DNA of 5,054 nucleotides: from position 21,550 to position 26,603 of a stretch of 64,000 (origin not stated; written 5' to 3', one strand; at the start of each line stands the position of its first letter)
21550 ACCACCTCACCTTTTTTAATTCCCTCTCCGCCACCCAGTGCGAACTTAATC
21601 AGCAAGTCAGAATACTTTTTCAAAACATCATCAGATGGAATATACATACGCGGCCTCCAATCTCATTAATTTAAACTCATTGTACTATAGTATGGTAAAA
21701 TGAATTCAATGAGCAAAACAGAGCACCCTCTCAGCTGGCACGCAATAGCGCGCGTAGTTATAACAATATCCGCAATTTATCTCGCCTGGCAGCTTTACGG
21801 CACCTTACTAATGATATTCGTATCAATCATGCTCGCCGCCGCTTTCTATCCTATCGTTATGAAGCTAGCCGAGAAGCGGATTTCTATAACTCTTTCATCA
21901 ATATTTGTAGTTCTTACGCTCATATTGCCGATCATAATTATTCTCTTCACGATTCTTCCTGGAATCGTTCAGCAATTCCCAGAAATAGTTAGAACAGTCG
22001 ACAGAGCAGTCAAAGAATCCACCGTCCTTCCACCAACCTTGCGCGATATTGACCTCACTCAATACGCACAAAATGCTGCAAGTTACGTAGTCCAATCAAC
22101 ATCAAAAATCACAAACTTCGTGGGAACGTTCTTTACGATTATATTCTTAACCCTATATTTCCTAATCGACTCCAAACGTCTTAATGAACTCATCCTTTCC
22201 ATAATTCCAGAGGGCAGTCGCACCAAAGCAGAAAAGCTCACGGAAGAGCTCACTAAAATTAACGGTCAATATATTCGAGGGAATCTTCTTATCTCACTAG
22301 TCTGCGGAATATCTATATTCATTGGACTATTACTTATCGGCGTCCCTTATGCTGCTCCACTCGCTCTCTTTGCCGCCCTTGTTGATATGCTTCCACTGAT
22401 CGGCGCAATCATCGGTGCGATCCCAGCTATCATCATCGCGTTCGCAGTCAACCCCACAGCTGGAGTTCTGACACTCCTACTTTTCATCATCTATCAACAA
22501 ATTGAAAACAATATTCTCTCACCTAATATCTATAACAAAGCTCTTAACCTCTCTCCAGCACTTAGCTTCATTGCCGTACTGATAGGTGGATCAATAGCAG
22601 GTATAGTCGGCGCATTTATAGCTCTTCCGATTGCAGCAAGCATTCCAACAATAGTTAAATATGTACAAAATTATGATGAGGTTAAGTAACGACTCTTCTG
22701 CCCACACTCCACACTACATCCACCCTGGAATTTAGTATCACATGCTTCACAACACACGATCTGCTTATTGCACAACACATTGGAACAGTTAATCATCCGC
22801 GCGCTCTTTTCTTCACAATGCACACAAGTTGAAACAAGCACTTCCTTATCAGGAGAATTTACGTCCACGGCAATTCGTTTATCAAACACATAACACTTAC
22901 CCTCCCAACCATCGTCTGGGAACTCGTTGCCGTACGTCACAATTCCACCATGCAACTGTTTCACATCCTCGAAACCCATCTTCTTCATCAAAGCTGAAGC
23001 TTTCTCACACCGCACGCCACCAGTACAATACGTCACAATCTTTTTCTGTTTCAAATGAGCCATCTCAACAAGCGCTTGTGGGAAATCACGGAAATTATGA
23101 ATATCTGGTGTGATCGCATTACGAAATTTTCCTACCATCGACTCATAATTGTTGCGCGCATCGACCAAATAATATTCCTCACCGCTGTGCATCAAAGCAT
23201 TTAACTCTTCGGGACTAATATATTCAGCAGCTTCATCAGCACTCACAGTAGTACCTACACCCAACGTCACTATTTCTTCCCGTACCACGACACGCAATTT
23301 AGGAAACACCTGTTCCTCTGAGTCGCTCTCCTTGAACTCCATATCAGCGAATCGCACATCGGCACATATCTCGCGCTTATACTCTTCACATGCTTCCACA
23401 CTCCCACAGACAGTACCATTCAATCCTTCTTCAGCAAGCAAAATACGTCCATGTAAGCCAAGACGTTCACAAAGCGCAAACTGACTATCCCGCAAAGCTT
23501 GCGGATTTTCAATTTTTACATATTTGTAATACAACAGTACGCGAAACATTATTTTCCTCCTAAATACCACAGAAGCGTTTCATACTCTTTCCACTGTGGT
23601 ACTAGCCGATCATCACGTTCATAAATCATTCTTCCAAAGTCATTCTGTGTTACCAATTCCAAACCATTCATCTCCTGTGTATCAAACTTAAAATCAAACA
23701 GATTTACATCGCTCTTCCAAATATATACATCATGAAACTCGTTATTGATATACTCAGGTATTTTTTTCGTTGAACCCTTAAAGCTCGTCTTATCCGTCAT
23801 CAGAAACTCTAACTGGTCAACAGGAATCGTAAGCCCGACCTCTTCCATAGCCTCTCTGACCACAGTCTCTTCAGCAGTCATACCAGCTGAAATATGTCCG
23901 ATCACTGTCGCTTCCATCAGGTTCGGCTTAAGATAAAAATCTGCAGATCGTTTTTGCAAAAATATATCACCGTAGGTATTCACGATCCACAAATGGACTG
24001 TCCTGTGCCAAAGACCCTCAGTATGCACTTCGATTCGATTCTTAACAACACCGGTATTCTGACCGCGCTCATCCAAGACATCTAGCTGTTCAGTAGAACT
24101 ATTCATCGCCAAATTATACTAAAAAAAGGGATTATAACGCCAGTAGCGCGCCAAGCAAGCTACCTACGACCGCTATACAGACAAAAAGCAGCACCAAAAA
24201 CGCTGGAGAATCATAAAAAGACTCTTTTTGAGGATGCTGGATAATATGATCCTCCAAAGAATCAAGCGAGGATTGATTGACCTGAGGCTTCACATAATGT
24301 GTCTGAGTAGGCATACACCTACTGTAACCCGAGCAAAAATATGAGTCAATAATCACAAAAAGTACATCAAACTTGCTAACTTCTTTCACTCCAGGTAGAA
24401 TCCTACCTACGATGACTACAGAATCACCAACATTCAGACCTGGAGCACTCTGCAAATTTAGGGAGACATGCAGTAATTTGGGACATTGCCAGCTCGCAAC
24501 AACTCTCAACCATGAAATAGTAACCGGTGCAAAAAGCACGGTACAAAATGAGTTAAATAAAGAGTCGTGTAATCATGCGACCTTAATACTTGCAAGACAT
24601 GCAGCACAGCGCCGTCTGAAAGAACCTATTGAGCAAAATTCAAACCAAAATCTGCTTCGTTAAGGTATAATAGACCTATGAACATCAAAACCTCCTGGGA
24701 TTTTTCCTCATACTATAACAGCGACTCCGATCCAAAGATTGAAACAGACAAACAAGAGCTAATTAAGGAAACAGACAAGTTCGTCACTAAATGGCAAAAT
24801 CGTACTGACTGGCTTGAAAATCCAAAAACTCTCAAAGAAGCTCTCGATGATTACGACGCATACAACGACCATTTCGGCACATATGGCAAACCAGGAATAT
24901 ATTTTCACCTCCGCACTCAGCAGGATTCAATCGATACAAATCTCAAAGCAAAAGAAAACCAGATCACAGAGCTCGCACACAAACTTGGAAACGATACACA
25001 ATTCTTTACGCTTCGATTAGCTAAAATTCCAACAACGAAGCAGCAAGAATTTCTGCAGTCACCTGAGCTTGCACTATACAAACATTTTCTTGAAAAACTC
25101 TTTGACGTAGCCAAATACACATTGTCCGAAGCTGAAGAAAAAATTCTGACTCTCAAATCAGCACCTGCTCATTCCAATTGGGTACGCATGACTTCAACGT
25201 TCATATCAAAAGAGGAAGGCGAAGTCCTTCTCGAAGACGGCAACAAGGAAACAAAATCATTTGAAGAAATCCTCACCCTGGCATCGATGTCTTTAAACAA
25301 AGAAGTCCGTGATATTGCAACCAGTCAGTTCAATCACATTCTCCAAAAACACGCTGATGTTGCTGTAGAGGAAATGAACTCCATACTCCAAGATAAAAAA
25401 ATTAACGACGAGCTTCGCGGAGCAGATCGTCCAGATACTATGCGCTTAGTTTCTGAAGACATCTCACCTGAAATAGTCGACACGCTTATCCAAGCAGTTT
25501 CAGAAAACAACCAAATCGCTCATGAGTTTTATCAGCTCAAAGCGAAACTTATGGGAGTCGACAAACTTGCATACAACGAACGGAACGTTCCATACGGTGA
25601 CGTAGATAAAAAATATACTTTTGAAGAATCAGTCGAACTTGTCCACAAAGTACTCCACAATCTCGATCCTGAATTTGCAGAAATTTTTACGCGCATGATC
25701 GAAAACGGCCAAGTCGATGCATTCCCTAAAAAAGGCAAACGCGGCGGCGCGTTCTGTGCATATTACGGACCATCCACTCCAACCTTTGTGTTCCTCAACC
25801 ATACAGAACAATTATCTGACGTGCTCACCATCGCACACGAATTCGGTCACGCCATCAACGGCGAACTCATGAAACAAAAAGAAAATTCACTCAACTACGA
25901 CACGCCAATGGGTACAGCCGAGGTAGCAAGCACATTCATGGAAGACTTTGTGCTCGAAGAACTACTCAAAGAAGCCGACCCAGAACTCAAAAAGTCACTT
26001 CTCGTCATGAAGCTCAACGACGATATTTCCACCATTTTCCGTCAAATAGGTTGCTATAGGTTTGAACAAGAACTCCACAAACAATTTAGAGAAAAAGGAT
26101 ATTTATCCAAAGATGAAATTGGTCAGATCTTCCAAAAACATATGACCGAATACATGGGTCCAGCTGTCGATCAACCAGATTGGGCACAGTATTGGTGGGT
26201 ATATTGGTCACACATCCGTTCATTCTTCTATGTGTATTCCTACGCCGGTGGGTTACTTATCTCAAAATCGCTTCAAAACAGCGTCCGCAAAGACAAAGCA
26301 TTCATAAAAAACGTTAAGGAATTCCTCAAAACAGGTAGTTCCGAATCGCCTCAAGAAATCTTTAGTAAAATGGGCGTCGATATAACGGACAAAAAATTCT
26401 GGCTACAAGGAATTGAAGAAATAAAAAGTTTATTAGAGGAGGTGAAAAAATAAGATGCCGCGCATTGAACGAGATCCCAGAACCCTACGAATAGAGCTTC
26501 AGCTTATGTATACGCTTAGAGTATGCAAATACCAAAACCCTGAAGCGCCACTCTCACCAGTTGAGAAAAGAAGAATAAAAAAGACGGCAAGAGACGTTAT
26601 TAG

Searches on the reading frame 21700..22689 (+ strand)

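Call 67: search_protein_families(library=pfam, proteins=[window:21700-22689:+], max_evalue=0.00001)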
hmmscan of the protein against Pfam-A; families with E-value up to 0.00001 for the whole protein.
window:21700-22689:+ (329 aa): 1 family
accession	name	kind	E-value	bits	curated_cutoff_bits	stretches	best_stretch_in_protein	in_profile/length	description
PF01594.21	AI-2E_transport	-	1e-54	186.4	34.3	1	19-321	4-325/327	AI-2E family transporter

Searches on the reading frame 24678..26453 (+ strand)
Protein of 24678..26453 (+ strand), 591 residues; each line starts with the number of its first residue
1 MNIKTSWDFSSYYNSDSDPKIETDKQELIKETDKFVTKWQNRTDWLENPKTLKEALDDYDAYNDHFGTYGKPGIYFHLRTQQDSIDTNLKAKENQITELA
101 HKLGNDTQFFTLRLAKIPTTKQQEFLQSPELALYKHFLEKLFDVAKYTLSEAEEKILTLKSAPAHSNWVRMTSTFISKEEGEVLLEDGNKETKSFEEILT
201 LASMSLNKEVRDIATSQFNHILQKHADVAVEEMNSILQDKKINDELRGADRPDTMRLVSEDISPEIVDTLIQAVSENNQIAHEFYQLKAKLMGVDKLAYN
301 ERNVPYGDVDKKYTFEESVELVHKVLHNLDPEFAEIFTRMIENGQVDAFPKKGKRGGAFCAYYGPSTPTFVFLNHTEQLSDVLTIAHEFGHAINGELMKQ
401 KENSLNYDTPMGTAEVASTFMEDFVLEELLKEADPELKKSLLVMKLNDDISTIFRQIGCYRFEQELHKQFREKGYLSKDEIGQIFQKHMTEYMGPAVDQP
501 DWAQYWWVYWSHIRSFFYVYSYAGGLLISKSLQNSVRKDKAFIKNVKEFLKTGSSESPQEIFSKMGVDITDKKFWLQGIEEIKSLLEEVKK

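Call 67: search_protein_families(library=pfam, proteins=[window:24678-26453:+], max_evalue=0.00001)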
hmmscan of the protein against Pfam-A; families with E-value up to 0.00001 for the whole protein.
window:24678-26453:+ (591 aa): 2 families
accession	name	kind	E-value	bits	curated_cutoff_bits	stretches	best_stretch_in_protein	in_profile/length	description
PF01432.26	Peptidase_M3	-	6.7e-41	141.5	27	1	207-579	7-455/457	Peptidase family M3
PF08439.15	Peptidase_M3_N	-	2e-13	50.8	25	1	114-173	2-62/70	Oligopeptidase F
